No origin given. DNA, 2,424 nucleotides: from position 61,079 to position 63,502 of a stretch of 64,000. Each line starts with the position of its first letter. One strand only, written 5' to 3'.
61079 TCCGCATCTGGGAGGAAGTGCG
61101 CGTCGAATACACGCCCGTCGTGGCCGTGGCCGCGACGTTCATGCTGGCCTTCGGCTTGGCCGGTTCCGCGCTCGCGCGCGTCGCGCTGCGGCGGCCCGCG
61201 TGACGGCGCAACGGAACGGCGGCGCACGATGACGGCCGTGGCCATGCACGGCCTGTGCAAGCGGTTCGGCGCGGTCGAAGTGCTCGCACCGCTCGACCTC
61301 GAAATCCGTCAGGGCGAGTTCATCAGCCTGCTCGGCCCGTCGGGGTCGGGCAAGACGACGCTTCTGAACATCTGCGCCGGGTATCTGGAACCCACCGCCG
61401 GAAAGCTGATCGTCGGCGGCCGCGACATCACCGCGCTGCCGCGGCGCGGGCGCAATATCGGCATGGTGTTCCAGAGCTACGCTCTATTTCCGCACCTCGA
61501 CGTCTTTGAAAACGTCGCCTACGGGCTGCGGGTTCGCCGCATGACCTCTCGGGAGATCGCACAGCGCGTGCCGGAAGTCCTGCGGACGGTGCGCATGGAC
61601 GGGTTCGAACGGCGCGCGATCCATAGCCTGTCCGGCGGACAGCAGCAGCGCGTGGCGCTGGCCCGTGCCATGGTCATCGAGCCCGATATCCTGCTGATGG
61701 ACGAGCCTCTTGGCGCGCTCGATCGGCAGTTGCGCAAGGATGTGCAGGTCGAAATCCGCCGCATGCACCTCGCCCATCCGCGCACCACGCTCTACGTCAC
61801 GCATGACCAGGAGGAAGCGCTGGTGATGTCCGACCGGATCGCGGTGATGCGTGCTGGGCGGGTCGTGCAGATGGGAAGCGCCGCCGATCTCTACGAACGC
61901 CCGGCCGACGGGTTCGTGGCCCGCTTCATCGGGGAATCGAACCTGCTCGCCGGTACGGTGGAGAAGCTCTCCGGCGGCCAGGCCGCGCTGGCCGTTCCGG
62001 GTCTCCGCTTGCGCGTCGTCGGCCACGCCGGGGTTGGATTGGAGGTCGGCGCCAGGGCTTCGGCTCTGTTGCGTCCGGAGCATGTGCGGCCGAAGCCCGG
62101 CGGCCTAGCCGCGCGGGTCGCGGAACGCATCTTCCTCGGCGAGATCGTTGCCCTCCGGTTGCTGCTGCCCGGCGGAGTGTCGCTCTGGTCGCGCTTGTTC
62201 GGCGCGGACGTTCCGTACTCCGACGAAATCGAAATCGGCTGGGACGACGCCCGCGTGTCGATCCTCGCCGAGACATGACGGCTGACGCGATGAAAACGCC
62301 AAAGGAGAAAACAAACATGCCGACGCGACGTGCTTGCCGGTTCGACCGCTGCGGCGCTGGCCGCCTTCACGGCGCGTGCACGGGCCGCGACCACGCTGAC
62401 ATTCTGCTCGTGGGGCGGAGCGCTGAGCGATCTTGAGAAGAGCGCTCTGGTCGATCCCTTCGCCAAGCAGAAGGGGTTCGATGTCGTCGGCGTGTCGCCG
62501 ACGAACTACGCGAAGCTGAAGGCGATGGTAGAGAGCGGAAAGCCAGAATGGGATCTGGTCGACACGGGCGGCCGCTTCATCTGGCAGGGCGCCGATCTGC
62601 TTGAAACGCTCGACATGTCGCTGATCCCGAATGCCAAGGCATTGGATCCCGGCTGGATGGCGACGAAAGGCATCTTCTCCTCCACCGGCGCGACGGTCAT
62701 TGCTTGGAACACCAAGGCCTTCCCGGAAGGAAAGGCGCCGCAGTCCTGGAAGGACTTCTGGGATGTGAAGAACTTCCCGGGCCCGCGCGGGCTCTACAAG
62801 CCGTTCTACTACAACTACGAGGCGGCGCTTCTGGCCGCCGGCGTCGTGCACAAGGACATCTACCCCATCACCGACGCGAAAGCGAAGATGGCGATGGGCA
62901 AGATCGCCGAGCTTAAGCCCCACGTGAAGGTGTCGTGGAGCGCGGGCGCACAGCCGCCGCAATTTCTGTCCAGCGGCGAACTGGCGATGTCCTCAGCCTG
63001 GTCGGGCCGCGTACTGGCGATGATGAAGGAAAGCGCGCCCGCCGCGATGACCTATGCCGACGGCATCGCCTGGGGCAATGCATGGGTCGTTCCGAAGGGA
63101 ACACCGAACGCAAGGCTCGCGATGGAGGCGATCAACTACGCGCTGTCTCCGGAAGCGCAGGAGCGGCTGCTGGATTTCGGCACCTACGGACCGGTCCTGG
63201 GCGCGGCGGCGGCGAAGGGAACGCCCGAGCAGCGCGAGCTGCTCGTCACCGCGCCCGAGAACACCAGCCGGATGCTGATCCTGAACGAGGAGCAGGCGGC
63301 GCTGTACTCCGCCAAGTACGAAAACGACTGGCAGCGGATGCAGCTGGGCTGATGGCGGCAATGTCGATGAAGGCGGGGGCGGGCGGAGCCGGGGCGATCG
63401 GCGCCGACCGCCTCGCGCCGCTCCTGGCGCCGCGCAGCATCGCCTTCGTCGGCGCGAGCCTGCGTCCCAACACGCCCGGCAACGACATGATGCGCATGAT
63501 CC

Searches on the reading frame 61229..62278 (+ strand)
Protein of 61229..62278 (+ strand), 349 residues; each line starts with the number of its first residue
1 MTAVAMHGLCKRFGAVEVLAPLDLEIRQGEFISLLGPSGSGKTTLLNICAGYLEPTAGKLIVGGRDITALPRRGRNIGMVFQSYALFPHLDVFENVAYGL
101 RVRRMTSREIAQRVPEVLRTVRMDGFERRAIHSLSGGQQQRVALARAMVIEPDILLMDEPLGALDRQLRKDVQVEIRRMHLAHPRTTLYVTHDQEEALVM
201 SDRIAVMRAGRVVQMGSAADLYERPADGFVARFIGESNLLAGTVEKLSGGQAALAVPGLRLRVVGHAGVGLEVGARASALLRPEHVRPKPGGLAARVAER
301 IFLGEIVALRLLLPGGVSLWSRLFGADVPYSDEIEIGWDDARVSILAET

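Call 71: search_protein_families(library=pfam, proteins=[window:61229-62278:+], max_evalue=0.00001)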
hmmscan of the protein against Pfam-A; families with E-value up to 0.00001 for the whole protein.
window:61229-62278:+ (349 aa): 2 families
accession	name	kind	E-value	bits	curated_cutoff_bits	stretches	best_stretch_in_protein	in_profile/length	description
PF00005.33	ABC_tran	-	1.6e-36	126.3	25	1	20-161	2-136/137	ABC transporter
PF08402.16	TOBE_2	-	4.8e-07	30.3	21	1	280-345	2-75/76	TOBE domain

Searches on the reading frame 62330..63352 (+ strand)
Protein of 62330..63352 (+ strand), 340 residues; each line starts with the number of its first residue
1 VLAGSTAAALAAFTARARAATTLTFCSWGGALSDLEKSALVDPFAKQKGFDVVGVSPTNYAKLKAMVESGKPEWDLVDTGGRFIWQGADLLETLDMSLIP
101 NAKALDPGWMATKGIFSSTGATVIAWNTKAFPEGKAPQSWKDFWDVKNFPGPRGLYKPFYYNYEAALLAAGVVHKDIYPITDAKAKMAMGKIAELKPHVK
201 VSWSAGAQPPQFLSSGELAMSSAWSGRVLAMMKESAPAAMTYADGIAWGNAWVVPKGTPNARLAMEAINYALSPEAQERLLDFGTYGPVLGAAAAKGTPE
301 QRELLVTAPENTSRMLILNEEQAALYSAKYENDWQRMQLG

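Call 71: search_protein_families(library=pfam, proteins=[window:62330-63352:+], max_evalue=0.00001)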
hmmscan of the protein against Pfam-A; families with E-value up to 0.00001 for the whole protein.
window:62330-63352:+ (340 aa): 3 families
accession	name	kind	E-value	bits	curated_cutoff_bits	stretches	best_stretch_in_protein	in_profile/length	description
PF13416.11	SBP_bac_8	-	2.6e-33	116.5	27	1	39-297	1-269/279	Bacterial extracellular solute-binding protein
PF01547.30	SBP_bac_1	-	2.1e-15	58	26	1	44-278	17-307/307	Bacterial extracellular solute-binding protein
PF13343.11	SBP_bac_6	-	1.4e-08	34.9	24.6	0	244-305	176-235/245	Bacterial extracellular solute-binding protein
